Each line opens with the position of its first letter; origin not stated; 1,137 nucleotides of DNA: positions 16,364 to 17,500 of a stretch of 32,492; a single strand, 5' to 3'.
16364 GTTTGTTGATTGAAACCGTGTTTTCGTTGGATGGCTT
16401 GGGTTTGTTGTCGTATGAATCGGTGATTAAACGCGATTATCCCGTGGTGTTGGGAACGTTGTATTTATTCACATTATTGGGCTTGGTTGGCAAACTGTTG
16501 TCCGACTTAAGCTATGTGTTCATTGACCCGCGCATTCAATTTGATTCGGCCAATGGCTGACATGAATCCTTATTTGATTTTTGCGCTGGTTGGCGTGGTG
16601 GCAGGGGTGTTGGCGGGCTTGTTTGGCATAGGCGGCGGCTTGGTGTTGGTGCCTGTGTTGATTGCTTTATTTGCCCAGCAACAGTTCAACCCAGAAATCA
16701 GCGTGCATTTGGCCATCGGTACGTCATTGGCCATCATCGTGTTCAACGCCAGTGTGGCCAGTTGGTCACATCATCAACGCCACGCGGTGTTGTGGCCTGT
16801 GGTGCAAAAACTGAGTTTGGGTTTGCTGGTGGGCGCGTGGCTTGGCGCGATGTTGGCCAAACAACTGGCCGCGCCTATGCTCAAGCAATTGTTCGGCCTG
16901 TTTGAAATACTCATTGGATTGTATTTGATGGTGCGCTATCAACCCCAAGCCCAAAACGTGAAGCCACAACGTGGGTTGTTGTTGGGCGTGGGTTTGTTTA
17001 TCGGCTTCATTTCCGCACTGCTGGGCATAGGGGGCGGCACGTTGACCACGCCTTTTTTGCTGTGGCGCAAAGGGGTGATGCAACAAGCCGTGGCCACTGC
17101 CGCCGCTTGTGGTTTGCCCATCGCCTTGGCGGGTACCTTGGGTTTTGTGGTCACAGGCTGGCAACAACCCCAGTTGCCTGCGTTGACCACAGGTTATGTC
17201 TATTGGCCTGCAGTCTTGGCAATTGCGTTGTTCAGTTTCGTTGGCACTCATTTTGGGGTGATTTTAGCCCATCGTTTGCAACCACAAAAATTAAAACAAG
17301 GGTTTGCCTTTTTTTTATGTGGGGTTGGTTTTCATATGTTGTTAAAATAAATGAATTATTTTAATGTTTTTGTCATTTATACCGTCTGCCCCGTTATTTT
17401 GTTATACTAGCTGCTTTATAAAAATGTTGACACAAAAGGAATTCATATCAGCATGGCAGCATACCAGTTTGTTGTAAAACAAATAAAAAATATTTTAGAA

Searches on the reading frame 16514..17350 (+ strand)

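Call 33: search_protein_families(library=pfam, proteins=[window:16514-17350:+], max_evalue=0.00001)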
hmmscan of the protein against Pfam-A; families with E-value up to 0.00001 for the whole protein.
window:16514-17350:+ (278 aa): 1 family
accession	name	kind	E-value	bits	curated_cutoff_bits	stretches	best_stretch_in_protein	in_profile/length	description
PF01925.25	TauE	-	6.4e-53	180.3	32.6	1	24-275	2-237/237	Sulfite exporter TauE/SafE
